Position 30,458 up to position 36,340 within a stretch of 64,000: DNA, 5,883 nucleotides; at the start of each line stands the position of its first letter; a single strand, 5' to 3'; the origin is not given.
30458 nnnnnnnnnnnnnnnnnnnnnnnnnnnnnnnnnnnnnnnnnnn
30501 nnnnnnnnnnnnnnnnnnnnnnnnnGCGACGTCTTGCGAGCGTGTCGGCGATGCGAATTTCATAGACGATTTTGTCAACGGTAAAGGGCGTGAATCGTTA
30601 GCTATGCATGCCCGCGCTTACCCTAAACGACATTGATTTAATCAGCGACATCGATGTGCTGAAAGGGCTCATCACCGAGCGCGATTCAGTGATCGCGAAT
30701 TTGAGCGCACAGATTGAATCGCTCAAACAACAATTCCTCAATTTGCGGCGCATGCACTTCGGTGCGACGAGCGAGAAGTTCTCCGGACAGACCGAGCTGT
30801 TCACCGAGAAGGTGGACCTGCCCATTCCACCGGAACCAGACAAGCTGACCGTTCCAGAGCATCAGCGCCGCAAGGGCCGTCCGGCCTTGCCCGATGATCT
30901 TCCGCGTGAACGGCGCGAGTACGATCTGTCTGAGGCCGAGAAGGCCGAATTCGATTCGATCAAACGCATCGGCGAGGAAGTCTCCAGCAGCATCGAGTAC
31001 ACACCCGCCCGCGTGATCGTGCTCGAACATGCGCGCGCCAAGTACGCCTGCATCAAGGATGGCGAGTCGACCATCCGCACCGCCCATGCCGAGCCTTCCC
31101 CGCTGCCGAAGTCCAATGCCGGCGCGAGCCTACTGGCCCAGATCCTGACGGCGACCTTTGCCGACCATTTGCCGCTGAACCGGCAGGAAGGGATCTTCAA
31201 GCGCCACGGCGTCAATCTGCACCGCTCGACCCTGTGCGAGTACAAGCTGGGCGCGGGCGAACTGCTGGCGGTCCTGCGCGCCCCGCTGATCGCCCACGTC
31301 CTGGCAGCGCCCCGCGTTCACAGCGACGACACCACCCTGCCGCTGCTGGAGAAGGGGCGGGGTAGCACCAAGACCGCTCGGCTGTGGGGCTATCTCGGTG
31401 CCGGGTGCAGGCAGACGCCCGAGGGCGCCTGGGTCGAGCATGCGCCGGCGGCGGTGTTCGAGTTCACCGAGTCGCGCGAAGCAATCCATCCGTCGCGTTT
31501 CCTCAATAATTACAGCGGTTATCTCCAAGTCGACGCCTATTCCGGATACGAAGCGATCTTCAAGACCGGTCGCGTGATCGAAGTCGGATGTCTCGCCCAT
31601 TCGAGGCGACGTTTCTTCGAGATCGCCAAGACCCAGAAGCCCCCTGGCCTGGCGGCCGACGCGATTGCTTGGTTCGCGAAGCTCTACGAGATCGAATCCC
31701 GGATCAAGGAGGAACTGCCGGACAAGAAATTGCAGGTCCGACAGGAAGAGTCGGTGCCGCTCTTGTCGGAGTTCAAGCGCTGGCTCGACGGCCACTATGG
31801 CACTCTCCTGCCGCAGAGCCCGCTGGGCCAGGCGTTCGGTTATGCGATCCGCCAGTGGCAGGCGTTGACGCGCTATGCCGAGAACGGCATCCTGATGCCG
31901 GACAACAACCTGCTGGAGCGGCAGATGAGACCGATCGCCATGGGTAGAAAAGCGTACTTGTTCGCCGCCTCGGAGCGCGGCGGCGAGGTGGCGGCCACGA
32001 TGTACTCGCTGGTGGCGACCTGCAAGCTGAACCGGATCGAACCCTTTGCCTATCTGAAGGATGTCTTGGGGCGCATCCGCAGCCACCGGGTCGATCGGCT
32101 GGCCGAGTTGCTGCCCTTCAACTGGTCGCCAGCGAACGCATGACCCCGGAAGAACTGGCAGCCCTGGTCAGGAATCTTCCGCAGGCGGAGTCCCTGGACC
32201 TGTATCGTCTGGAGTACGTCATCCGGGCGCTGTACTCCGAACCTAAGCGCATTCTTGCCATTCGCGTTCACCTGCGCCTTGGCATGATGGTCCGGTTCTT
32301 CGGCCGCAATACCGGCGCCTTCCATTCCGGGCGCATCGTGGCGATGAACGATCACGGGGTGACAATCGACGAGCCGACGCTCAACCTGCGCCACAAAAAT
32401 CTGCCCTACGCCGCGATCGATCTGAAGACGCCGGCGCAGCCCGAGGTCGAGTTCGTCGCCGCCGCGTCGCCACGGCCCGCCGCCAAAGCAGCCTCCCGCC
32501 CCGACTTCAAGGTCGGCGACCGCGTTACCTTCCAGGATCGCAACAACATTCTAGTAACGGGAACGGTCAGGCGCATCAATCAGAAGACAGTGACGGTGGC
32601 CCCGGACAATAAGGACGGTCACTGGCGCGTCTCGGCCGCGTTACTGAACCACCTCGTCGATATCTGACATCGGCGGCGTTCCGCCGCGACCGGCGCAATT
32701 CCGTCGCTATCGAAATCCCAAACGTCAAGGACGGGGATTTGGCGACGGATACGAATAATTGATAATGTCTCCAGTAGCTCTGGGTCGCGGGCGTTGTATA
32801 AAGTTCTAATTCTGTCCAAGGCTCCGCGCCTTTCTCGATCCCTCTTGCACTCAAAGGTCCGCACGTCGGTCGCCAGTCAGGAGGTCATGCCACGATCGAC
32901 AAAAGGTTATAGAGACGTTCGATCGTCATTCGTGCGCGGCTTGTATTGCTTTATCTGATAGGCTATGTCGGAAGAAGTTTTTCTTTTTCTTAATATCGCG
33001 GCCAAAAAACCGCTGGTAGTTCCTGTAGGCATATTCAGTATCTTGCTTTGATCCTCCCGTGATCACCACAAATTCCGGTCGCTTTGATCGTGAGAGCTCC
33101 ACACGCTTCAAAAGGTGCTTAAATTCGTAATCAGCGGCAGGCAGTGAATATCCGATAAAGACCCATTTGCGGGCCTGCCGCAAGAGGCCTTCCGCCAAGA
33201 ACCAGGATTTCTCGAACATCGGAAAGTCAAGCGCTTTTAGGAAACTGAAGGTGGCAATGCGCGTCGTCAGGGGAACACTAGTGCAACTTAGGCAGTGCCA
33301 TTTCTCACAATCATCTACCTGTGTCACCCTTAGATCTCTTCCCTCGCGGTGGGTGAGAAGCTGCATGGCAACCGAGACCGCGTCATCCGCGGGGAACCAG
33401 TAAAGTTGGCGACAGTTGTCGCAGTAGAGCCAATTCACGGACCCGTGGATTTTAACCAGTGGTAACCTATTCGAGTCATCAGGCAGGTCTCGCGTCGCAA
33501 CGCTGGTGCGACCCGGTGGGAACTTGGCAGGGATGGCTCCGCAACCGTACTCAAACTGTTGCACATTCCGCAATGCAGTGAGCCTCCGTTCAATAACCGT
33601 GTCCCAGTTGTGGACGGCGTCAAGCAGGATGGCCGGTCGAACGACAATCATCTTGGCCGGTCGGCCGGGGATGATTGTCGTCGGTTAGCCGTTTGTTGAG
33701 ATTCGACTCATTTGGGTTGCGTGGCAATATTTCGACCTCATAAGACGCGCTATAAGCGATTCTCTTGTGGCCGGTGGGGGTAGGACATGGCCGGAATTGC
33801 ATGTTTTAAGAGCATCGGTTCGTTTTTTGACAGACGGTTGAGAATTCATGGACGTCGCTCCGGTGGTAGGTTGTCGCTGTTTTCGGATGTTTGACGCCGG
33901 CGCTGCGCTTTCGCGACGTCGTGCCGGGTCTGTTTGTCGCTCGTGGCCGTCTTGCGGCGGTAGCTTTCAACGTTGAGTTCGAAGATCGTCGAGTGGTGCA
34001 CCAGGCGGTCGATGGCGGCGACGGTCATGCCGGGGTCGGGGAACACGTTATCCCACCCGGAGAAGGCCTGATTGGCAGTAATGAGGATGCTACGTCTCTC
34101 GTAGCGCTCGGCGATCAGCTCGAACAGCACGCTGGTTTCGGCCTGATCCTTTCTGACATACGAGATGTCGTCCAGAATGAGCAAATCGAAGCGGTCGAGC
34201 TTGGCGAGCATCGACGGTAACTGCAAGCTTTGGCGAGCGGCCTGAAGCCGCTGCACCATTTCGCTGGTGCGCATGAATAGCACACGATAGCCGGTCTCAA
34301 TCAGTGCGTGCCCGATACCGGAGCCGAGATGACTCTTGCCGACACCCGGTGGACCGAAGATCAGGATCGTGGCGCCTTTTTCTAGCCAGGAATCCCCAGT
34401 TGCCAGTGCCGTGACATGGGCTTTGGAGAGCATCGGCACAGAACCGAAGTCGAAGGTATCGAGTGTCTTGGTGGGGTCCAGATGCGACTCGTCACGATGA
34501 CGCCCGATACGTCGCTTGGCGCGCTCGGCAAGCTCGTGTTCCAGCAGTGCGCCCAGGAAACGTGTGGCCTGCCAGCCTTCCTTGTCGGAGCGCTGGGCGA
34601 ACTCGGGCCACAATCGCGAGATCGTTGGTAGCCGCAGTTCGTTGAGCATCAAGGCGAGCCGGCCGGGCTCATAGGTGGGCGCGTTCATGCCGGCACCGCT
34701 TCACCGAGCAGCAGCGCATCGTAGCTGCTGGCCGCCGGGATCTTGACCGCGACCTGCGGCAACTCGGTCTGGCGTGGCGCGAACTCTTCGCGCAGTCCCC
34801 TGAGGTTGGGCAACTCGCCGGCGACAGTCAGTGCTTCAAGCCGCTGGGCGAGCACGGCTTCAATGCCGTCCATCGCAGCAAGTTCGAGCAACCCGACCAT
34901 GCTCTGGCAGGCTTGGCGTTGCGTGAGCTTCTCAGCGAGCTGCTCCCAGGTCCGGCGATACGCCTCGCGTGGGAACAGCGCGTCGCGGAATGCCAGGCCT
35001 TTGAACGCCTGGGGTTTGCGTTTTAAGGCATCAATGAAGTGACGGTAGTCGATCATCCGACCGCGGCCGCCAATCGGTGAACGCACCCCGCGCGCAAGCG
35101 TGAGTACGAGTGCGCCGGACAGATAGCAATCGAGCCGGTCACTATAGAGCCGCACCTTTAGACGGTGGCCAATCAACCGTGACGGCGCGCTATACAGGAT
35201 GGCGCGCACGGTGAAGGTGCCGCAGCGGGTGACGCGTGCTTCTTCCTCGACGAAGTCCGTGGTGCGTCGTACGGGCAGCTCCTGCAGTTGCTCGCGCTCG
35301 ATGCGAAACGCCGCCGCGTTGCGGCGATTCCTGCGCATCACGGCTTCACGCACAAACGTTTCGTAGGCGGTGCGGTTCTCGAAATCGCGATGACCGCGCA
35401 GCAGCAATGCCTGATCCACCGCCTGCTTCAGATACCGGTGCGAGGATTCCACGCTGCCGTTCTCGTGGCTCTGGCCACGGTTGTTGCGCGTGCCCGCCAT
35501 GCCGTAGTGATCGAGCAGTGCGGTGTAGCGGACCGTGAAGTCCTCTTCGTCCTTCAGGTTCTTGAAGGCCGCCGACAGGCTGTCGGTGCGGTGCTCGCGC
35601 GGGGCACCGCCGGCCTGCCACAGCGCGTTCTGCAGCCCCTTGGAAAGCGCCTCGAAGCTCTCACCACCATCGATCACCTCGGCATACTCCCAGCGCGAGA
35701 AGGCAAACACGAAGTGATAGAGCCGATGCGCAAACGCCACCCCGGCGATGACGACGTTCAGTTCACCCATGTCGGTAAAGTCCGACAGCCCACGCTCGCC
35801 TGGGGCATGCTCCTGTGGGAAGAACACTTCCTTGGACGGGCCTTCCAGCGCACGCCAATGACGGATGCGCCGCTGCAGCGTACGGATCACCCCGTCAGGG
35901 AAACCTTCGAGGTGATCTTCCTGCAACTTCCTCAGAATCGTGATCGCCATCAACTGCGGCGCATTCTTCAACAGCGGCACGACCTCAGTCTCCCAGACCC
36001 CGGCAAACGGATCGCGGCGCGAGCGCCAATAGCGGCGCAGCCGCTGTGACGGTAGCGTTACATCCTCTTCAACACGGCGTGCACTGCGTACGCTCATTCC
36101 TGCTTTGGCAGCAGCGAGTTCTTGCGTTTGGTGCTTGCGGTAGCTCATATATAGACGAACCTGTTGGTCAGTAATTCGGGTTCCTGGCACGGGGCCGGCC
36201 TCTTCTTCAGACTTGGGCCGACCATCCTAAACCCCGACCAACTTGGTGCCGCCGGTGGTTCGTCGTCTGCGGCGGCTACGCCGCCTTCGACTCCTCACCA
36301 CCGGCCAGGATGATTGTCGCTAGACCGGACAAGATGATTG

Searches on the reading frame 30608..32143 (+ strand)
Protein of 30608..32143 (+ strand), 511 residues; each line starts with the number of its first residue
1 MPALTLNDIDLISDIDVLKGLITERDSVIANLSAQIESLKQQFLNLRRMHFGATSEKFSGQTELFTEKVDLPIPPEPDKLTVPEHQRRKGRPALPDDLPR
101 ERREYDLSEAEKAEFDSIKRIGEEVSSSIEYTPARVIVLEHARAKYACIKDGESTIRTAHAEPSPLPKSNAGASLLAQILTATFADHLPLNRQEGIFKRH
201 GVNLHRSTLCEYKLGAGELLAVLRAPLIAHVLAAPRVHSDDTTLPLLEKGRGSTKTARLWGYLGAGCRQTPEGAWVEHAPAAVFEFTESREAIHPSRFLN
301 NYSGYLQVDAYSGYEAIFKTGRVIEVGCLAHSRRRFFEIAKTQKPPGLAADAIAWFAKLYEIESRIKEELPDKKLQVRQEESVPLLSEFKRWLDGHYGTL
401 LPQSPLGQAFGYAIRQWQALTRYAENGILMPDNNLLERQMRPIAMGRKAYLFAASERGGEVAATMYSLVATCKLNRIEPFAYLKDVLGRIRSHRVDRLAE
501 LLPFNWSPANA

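Call 8: search_protein_families(library=pfam, proteins=[window:30608-32143:+], max_evalue=0.01)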
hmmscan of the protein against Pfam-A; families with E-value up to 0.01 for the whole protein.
window:30608-32143:+ (511 aa): 4 families
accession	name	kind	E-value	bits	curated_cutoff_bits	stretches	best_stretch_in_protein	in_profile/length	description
PF03050.20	DDE_Tnp_IS66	-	6.4e-85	285.4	23.1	1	168-460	1-283/284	Transposase IS66 family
PF13817.11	DDE_Tnp_IS66_C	-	1.2e-15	57.8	30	1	467-503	1-38/39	IS66 C-terminal element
PF13007.12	LZ_Tnp_IS66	-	4.3e-09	37.4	22.9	1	39-102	2-70/71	Transposase C of IS166 homeodomain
PF13005.12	zf-IS66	-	2.3e-07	31.6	27.3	1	119-148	12-42/46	zinc-finger binding domain of transposase IS66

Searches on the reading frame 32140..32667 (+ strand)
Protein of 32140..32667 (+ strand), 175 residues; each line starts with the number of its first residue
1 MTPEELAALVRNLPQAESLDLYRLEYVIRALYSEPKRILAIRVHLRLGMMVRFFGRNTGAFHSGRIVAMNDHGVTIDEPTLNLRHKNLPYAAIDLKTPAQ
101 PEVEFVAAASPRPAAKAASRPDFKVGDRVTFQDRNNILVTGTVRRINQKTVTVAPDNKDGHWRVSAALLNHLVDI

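Call 8: search_protein_families(library=pfam, proteins=[window:32140-32667:+], max_evalue=0.01)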
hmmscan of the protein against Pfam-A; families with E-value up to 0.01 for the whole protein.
window:32140-32667:+ (175 aa): 1 family
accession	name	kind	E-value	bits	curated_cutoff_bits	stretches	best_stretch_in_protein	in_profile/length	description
PF24203.1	Phage_ProQ_C_like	-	0.00029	21.9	27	1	122-165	5-49/112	Phage ProQ C-terminal-like domain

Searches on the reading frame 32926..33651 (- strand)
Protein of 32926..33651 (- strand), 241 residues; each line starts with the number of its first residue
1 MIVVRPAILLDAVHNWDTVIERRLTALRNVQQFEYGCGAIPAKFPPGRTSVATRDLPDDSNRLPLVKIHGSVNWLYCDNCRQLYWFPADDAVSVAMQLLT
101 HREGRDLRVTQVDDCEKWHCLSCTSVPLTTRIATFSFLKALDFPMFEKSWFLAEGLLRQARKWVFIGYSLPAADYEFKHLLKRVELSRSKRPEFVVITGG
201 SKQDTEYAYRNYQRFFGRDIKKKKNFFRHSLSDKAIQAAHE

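Call 8: search_protein_families(library=pfam, proteins=[window:32926-33651:-], max_evalue=0.01)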
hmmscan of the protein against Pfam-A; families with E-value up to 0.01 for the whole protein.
window:32926-33651:- (241 aa): 1 family
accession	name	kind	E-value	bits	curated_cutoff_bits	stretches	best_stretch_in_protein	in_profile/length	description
PF13289.12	SIR2_2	-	0.00089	19.8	24.5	0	15-74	7-52/141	SIR2-like domain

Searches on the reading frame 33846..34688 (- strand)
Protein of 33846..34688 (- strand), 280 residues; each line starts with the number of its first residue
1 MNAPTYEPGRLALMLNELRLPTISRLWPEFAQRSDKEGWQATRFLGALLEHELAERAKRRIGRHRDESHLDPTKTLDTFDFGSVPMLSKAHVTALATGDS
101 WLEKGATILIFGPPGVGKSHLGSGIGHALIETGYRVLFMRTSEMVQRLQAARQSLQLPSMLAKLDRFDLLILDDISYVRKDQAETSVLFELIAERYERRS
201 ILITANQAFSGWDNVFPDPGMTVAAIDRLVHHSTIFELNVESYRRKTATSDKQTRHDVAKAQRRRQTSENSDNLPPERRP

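Call 8: search_protein_families(library=pfam, proteins=[window:33846-34688:-], max_evalue=0.01)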
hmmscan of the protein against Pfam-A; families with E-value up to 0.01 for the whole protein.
window:33846-34688:- (280 aa): 10 families
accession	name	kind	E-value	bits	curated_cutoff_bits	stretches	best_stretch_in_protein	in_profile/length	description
PF01695.23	IstB_IS21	-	3.3e-61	207.3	24.1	1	15-248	3-235/238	IstB-like ATP binding protein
PF00308.24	Bac_DnaA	-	1.2e-10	42.2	23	1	70-206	1-138/162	Bacterial DnaA ATPAse domain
PF00004.35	AAA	-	9.2e-05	23.3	21.2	1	108-189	1-89/131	ATPase family associated with various cellular activities (AAA)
PF20720.3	nSTAND3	-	0.00057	20.1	27.2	1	101-146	13-58/155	Novel STAND NTPase 3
PF13479.12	AAA_24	-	0.00071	19.9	27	1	105-228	2-119/195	AAA domain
PF13481.12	AAA_25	-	0.0034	17.5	27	0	100-164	28-107/195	AAA domain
PF13191.12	AAA_16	-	0.0043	18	32.6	1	107-175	26-102/167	AAA ATPase domain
PF13604.12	AAA_30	-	0.0055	16.9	27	0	106-185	19-107/191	AAA domain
PF05496.18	RuvB_N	-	0.0062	16.8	27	0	106-184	34-102/159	Holliday junction DNA helicase RuvB P-loop domain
PF12775.13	AAA_7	-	0.0072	16.3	25.8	0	99-150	27-78/181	P-loop containing dynein motor region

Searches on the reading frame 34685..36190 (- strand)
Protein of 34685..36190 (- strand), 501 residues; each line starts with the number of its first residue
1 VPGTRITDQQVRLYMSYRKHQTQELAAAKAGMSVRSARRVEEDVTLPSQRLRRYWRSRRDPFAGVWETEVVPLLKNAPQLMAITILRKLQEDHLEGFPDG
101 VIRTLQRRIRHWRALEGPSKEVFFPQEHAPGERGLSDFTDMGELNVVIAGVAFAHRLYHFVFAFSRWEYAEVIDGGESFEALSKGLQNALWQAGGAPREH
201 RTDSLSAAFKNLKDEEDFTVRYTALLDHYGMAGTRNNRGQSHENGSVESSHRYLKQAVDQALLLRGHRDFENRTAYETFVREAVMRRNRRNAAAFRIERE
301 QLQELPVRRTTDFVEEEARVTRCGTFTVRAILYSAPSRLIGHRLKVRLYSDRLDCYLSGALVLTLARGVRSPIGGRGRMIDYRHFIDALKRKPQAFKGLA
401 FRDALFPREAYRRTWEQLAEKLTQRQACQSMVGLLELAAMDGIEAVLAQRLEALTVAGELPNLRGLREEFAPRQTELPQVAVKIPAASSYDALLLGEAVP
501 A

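Call 28: search_protein_families(library=pfam, proteins=[window:34685-36190:-], max_evalue=0.001)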
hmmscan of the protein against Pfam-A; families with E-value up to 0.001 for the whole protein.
window:34685-36190:- (501 aa): 2 families
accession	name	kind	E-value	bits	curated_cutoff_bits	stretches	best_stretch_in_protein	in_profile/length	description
PF22483.2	Mu-transpos_C_2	-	1.5e-06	28.2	27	1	311-364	7-60/73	Mu transposase, C-terminal domain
PF00665.32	rve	-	0.00077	20.1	32.6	0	155-233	24-94/102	Integrase core domain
